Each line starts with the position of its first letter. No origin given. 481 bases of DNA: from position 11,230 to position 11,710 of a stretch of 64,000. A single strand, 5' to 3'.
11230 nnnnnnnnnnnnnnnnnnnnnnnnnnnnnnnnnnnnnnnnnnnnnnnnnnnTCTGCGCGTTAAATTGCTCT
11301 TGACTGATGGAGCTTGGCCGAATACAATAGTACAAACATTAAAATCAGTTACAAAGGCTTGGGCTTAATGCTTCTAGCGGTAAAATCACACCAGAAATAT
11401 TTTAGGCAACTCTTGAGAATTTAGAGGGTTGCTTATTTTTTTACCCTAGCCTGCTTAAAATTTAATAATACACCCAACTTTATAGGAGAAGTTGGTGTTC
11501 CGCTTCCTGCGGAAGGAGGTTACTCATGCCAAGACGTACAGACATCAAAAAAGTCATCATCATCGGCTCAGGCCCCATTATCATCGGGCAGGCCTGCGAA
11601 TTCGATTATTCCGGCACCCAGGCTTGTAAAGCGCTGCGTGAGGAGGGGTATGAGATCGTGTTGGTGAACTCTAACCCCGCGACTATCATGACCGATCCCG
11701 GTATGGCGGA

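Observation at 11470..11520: Conserved two-hairpin 5' leader with covariation, placed identically before carB and lemA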

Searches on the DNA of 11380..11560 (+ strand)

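Call 7: search_rna_families(source=window, start=11380, end=11560, threshold=evalue, max_evalue=10)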
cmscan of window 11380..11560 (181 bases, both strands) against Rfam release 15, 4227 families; matches with E-value up to 10: 6.
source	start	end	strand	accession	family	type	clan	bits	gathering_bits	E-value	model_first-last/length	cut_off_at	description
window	11380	11444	+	RF02074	STnc240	Gene; sRNA;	-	20.1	55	0.75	11-77/77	5'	Enterobacterial sRNA STnc240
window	11403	11442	+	RF01096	PK-HAV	Cis-reg;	-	18.3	50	5.7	2-44/56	no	HepA virus 3'-terminal pseudoknot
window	11380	11441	+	RF01489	sbrA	Gene; sRNA;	-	15.5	45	0.72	1-71/71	no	Listeria sRNA sbrA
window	11380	11442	+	RF00378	Qrr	Gene; sRNA;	-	14.5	50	2.4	51-108/108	5'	Qrr RNA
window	11380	11441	+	RF00057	RyhB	Gene; sRNA;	-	14.3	55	2.7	1-67/67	no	RyhB RNA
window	11380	11442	+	RF00619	U6atac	Gene; snRNA; splicing;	CL00009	7.6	33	9.6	64-126/126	5'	U6atac minor spliceosomal RNA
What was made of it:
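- On Any Rfam 15 family: A permissive search (E up to 10) found nothing on the motif (call 7).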

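Call 21: build_rna_model(alignment_id=A2, structure=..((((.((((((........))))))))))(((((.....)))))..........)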
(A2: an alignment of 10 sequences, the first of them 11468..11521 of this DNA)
Model R1 built from alignment A2 (10 sequences, 56 columns); structure: as given.
model positions 54; base pairs 15; branch points 1; effective number of sequences 3.42; information 1.029 bits per position. Calibrated on 0.2 Mb of random sequence (short: E-values are rough).
structure used (alignment columns):
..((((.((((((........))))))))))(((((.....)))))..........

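Call 22: search_with_rna_model(model_id=R1, source=window, filters=off, max_evalue=10, show_alignments=6)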
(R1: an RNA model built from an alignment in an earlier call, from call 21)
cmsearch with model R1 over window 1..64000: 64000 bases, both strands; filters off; matches with E-value up to 10: 20.
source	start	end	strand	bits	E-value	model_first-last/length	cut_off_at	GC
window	23888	23941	+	78.9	1.9e-18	1-54/54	no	0.52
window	11468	11521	+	75.3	1.5e-17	1-54/54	no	0.48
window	59774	59825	+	41.7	6e-09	1-54/54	no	0.46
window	31777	31825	-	22.1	0.0006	1-54/54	no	0.51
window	28130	28181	+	20.3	0.0017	1-54/54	no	0.5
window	44532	44579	-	18.6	0.0046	1-54/54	no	0.54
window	44435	44489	+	14.9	0.041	1-54/54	no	0.44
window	44547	44598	+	12.4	0.18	1-54/54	no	0.54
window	34924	34967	+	8.9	1.4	1-54/54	no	0.39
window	29857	29876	-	8.7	1.6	8-27/54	no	0.2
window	47317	47364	+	8.1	2.2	1-54/54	no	0.44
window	34538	34573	+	7.5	3.2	1-54/54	no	0.56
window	54680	54716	+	7.2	3.7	1-54/54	no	0.54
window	29715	29743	+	7.1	4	1-54/54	no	0.48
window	21663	21673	+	7.1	4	34-44/54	no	0.64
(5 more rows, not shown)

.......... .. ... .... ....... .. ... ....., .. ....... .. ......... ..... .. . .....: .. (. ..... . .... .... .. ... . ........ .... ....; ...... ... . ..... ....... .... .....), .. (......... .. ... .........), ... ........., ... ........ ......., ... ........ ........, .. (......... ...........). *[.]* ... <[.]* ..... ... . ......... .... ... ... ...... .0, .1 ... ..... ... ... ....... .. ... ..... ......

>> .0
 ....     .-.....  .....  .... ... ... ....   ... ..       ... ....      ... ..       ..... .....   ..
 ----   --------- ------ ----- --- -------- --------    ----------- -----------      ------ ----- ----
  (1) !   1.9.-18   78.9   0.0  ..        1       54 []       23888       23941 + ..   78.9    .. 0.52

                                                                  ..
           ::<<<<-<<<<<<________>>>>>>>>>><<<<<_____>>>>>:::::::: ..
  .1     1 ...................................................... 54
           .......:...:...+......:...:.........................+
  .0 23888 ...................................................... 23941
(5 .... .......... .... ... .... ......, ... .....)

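Call 28: search_with_rna_model(model_id=R1, sources=[L005, L029, L032, L033, L034, L036, L046, L053, L056, L059, L063, L065], filters=off, max_evalue=0.1, show_alignments=0)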
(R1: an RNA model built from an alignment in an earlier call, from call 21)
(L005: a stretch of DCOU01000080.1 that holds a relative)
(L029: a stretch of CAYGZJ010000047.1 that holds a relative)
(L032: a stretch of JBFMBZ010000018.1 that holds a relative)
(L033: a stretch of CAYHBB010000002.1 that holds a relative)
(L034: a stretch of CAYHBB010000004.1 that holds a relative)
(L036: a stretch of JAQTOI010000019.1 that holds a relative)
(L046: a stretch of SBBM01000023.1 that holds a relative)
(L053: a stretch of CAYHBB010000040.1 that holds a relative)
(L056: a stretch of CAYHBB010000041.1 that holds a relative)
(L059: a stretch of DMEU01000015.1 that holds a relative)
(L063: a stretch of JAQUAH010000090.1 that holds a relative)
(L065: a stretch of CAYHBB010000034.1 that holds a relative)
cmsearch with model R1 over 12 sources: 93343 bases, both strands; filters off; matches with E-value up to 0.1: 18.
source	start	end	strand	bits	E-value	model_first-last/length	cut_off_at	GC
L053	7464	7517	-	81.6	5.6e-19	1-54/54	no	0.48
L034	764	817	-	81.3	6.6e-19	1-54/54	no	0.52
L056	5359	5412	-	79.6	1.8e-18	1-54/54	no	0.5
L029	3504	3557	-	78.5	3.4e-18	1-54/54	no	0.52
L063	2915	2968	+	74.3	4.1e-17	1-54/54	no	0.54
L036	7726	7779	+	74.3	4.1e-17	1-54/54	no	0.52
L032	662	715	+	73.7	5.9e-17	1-54/54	no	0.52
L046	1756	1809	-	65.5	7e-15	1-54/54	no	0.63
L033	3705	3760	-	50.4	5e-11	1-54/54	no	0.54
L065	973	1028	+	45.1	1.1e-09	1-54/54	no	0.59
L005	1558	1612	-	42.4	5.6e-09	1-54/54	no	0.65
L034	836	889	-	39.9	2.5e-08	1-54/54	no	0.54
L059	2055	2112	-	35.1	4.2e-07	1-54/54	no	0.52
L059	2080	2123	+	31.3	3.8e-06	3-47/54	no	0.5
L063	2848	2900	-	30.6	5.9e-06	1-54/54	no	0.53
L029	3571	3618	+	24.9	0.00017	1-54/54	no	0.6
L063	2831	2855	+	20.4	0.0024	5-29/54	no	0.52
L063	4485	4533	+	15.5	0.041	1-54/54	no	0.37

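Call 37: search_with_rna_model(model_id=R1, sources=[window, L075, L076, L077, L078, L079, L080, L081, L082, L083, L084, L085, L086, L087, L088, L089, L090, L091, L092, L093, L094, L095, L096, L097, L098, L099, L100, L101, L102, L103, L104, L105, L106, L107, L108, L109, L110, L111, L112, L113, L114, L115, L116, L117, L118, L119, L120, L121, L122, L123, L124, L125, L126, L127, L128, L129, L130, L131, L132, L133, L134, L135, L136, L137, L138, L139, L140, L141, L142, L143, L144, L145, L146, L147, L148, L149, L150, L151, L152, L153, L154, L155, L005, L029, L032, L033, L034, L036, L046, L053, L056, L059, L063, L065], filters=default, max_evalue=0.01, make_alignment=true)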
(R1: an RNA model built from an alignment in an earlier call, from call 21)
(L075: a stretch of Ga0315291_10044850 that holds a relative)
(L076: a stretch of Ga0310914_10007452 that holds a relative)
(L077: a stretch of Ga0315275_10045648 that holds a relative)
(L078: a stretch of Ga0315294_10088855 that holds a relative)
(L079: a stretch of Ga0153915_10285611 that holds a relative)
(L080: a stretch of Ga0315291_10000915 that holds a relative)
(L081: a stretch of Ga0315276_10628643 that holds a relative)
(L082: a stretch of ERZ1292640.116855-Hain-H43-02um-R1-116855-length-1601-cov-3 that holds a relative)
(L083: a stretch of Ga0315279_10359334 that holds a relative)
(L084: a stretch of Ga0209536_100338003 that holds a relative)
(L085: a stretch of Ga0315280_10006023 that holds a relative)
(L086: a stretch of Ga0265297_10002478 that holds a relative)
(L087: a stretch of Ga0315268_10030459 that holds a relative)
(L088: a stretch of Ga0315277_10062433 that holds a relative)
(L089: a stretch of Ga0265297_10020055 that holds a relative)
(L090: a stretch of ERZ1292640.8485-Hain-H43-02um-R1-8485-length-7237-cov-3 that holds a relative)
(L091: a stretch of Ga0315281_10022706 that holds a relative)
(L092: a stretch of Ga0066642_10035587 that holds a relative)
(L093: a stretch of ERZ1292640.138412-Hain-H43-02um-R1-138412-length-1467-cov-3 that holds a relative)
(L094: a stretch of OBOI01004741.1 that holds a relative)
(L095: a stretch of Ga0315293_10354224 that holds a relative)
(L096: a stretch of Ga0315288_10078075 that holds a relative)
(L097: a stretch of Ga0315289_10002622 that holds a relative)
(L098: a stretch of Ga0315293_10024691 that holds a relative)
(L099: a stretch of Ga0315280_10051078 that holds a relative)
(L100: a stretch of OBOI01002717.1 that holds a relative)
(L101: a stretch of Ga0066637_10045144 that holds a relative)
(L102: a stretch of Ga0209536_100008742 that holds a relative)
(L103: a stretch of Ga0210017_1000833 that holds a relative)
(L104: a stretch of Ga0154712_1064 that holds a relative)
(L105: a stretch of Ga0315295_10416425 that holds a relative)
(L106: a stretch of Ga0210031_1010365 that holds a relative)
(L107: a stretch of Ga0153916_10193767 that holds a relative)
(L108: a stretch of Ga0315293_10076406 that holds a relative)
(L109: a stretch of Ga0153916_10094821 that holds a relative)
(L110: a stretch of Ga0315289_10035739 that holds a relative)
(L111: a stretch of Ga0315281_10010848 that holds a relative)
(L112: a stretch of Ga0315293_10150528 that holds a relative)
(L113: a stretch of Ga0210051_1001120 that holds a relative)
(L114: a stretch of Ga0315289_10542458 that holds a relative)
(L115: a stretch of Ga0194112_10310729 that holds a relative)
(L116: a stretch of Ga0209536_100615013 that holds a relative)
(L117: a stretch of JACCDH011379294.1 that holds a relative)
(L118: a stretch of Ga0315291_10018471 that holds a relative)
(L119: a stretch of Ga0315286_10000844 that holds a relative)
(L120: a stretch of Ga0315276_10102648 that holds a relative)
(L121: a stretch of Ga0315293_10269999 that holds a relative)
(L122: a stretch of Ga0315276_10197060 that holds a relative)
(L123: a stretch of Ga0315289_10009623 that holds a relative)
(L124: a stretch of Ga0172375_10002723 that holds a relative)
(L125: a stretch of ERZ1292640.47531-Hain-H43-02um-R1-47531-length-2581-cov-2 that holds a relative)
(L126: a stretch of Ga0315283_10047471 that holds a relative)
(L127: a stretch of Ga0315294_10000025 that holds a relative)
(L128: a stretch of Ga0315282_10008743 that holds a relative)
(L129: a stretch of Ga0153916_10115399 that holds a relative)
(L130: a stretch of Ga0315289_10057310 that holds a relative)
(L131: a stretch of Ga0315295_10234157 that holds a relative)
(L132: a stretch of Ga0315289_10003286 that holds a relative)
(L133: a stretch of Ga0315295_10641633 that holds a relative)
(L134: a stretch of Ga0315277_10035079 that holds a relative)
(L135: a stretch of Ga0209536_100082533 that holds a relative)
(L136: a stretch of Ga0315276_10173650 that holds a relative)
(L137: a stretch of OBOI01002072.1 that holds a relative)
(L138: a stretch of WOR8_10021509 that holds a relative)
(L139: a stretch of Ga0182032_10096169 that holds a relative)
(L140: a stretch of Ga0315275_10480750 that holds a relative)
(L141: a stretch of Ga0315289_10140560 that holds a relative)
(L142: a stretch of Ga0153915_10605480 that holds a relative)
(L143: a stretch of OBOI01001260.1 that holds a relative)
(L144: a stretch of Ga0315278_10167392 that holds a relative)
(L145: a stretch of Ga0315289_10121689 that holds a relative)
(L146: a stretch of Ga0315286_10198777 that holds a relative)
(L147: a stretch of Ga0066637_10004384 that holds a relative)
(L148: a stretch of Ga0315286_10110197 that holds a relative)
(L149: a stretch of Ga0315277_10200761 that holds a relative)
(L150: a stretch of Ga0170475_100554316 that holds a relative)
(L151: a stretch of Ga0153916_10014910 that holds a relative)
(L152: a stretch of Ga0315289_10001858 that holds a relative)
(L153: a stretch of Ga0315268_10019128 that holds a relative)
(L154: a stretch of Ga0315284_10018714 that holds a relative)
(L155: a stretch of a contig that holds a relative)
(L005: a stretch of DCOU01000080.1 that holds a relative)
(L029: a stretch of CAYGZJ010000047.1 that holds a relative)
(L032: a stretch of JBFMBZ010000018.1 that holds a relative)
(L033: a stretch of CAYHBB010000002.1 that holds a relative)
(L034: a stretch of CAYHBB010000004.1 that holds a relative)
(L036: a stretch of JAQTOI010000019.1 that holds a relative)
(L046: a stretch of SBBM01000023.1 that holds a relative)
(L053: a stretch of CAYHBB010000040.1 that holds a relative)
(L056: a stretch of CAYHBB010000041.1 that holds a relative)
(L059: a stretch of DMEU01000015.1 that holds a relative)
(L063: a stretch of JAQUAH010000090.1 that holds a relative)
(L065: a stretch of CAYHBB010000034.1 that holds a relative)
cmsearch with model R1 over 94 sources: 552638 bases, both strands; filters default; matches with E-value up to 0.01: 142.
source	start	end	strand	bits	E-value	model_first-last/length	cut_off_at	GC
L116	11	64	-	82.2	2.3e-18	1-54/54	no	0.59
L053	7464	7517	-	81.6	3.3e-18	1-54/54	no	0.48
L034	764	817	-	81.3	3.9e-18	1-54/54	no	0.52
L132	3764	3817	-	81.2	4.2e-18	1-54/54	no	0.54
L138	5989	6042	-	81.1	4.4e-18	1-54/54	no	0.61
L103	5821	5874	-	80.9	5.1e-18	1-54/54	no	0.56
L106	4218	4271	-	80.9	5.1e-18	1-54/54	no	0.56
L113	9933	9986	+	80.9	5.1e-18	1-54/54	no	0.56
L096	2189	2242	+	80.6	5.8e-18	1-54/54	no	0.54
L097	7494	7547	+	80.3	7.1e-18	1-54/54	no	0.48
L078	2550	2603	+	79.8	9.3e-18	1-54/54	no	0.54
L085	5950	6003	-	79.8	9.3e-18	1-54/54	no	0.54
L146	1822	1875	+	79.8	9.3e-18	1-54/54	no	0.54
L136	1994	2047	+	79.8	9.7e-18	1-54/54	no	0.56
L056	5359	5412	-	79.6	1.1e-17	1-54/54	no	0.5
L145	115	168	-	79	1.5e-17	1-54/54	no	0.57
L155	2129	2182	-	78.5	2e-17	1-54/54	no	0.59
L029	3504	3557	-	78.5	2e-17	1-54/54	no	0.52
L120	2632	2685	-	78.2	2.4e-17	1-54/54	no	0.5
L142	562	615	-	77.9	2.8e-17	1-54/54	no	0.54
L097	4025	4078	-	77.8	3.1e-17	1-54/54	no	0.5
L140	205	258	+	77.1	4.5e-17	1-54/54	no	0.65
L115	997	1050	-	77.1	4.7e-17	1-54/54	no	0.46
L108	2226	2279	+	76.6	6.3e-17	1-54/54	no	0.65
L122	1018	1071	-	76.4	6.9e-17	1-54/54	no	0.48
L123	11907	11960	-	76.2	7.6e-17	1-54/54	no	0.57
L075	297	350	-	76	8.6e-17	1-54/54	no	0.67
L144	1651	1704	+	75.6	1.1e-16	1-54/54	no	0.59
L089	2553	2606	+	75.2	1.4e-16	1-54/54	no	0.61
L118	3897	3950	-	75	1.6e-16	1-54/54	no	0.61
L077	2233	2286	-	74.5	2.1e-16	1-54/54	no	0.63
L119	2429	2482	+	74.5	2.2e-16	1-54/54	no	0.63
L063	2915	2968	+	74.3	2.4e-16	1-54/54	no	0.54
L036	7726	7779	+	74.3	2.4e-16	1-54/54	no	0.52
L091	6360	6413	+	74.3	2.4e-16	1-54/54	no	0.52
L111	2149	2202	+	74.1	2.7e-16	1-54/54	no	0.63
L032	662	715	+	73.7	3.5e-16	1-54/54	no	0.52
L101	1065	1118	+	73.6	3.5e-16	1-54/54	no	0.59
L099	1410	1463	-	73.6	3.7e-16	1-54/54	no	0.54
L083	209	262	+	73.4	4e-16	1-54/54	no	0.52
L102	2077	2130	+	73.4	4e-16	1-54/54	no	0.48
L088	3272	3325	+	73.2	4.6e-16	1-54/54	no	0.57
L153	4260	4313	+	73.2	4.6e-16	1-54/54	no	0.57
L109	1042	1095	-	72.3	8e-16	1-54/54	no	0.54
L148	2702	2755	-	72.1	8.8e-16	1-54/54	no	0.54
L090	5786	5839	+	71.6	1.1e-15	1-54/54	no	0.56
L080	2497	2550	-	71.2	1.5e-15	1-54/54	no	0.57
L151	3117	3170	-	70.5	2.3e-15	1-54/54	no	0.56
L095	989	1042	+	70.2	2.6e-15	1-54/54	no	0.59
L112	1647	1700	-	70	3e-15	1-54/54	no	0.63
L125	1467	1520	+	69.8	3.3e-15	1-54/54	no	0.57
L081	840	894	+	69.7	3.5e-15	1-54/54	no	0.55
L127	12289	12342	+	69.7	3.6e-15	1-54/54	no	0.61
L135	2775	2828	+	69.6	3.7e-15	1-54/54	no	0.56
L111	2313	2366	+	68.6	6.6e-15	1-54/54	no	0.59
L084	33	86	-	68.4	7.7e-15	1-54/54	no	0.52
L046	1756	1809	-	65.5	4.1e-14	1-54/54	no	0.63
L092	194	290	-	61.8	3.8e-13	1-54/54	no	0.57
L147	6601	6697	+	61.8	3.8e-13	1-54/54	no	0.57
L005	1558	1654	-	61.8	3.8e-13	1-54/54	no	0.57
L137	2893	2949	-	61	5.8e-13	1-54/54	no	0.58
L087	2007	2103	-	61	6e-13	1-54/54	no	0.56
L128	4686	4782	-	61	6e-13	1-54/54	no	0.56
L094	1561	1617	-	60.9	6.2e-13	1-54/54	no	0.58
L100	2590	2646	-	60.2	9.3e-13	1-54/54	no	0.58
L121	192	288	-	58.4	2.7e-12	1-54/54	no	0.61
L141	2584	2683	-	57.7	4e-12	1-54/54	no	0.63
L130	2646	2742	+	56.7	7.4e-12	1-54/54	no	0.57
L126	2761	2857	+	55.8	1.2e-11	1-54/54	no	0.56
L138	1375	1428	-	55.7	1.3e-11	1-54/54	no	0.5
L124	1144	1200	+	55.3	1.7e-11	1-54/54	no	0.58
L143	520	576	-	54.8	2.2e-11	1-54/54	no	0.65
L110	4374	4469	-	54.5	2.7e-11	1-54/54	no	0.55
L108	2777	2828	+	54.3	3.1e-11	1-54/54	no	0.58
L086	3065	3163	+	54.1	3.5e-11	1-54/54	no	0.61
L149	791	887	-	54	3.5e-11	1-54/54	no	0.62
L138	4480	4531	-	53.4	5.3e-11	1-54/54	no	0.6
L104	280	335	+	52.6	8.1e-11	1-54/54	no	0.5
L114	245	343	-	52.5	8.9e-11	1-54/54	no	0.62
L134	1591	1690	+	51.9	1.3e-10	1-54/54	no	0.59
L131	999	1080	-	51.3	1.8e-10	1-54/54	no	0.65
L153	6586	6637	+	51.2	1.9e-10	1-54/54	no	0.67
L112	1714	1758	+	51.1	2e-10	3-47/54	no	0.53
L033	3705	3760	-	50.5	2.9e-10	1-54/54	no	0.54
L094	2057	2104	-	50.1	3.6e-10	1-54/54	no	0.48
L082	1205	1300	-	49.4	5.4e-10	1-54/54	no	0.57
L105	735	790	-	48.7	8.3e-10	1-54/54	no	0.55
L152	2925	3021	-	48.3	1e-09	1-54/54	no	0.55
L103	10779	10829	-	48.3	1e-09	1-54/54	no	0.55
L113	4978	5028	+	48.3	1e-09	1-54/54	no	0.55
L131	1229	1273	-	48.3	1.1e-09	3-47/54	no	0.53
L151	3282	3334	-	47.5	1.7e-09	1-54/54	no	0.64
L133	586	639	-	45.8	4.5e-09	1-54/54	no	0.57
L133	377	458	-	45.7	4.7e-09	1-54/54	no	0.61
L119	907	959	+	45.6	5e-09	1-54/54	no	0.53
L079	1089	1172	-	45.3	6.1e-09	1-54/54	no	0.58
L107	243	326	+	45.3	6.1e-09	1-54/54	no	0.58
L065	973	1028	+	45.1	6.7e-09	1-54/54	no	0.59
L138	4550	4601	-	44.6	9.2e-09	1-54/54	no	0.62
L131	1169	1221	+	44.6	9.2e-09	1-54/54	no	0.64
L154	5018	5063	-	44.1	1.3e-08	3-47/54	no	0.61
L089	2495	2543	-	43.1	2.2e-08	1-54/54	no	0.37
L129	2049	2130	-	43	2.3e-08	1-54/54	no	0.66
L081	752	802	+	42.7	2.9e-08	1-54/54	no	0.51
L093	1299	1354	+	42.4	3.3e-08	1-54/54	no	0.54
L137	1318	1374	-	41.8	4.9e-08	1-54/54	no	0.56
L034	836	889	-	39.9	1.5e-07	1-54/54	no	0.54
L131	1111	1154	+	39.5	1.8e-07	3-47/54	no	0.5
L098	1565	1621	+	38.5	3.3e-07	1-54/54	no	0.68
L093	1231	1278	+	36.2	1.3e-06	1-54/54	no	0.52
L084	112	164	-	36.1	1.4e-06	1-54/54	no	0.49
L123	12356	12401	+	35.9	1.5e-06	1-54/54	no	0.5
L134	1475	1526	+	35.2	2.4e-06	1-54/54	no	0.63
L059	2055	2112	-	35.1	2.5e-06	1-54/54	no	0.52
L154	4983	5017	-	34.6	3.3e-06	1-54/54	no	0.57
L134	1954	2007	+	33.9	5e-06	1-54/54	no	0.63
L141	2700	2742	+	33.7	5.7e-06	3-46/54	no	0.53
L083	679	731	-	32.4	1.2e-05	1-54/54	no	0.6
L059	2080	2123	+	31.3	2.3e-05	3-47/54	no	0.5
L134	1530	1573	-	30.4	3.9e-05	3-47/54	no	0.45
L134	1879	1922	-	30.4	3.9e-05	3-47/54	no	0.45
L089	3048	3103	+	30.3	4.2e-05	1-54/54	no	0.52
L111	1578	1635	+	30.1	4.6e-05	1-54/54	no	0.5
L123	12389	12431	-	30.1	4.6e-05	3-47/54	no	0.56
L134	1824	1875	+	30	4.8e-05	1-54/54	no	0.62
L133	507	560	+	29.9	5.3e-05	1-54/54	no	0.61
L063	2855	2898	-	29.8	5.6e-05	3-47/54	no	0.5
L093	1287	1331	-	29.7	5.8e-05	1-54/54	no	0.42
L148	2773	2816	+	29.2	7.9e-05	3-47/54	no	0.48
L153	6411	6454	-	29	8.9e-05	3-47/54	no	0.57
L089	2435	2488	+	27.3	0.00024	1-54/54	no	0.67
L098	1509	1561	+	27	0.00028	1-54/54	no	0.62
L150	532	574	+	25.3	0.00079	1-54/54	no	0.6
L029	3571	3618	+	24.9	0.00099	1-54/54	no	0.6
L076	3498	3561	+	24.3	0.0014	1-54/54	no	0.59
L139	1360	1407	-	23.9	0.0018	1-54/54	no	0.58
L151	3235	3277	+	22.5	0.0041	3-46/54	no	0.42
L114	281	328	+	21.7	0.0064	1-54/54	no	0.67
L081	783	830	-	21.6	0.0068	1-54/54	no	0.56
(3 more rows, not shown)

Alignment A3: 142 matches aligned to the model, 155 columns, each read 5' to 3' on its own strand. Consensus structure (alignment columns), stored with it:
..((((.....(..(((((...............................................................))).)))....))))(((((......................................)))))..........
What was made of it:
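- On REP / REPIN: 142 units occur in 552 kb (call 37).
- Checked: The same model finds 142 units in 552 kb of window plus related loci (call 37).
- The covariance model found 142 units (call 37).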

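Call 75: build_rna_model(alignment_id=A3)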
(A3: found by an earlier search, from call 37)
Model R2 built from alignment A3 (142 sequences, 155 columns); structure: stored with the alignment.
model positions 54; base pairs 15; branch points 1; effective number of sequences 13.13; information 1.028 bits per position. Calibrated on 0.2 Mb of random sequence (short: E-values are rough).
structure used (alignment columns):
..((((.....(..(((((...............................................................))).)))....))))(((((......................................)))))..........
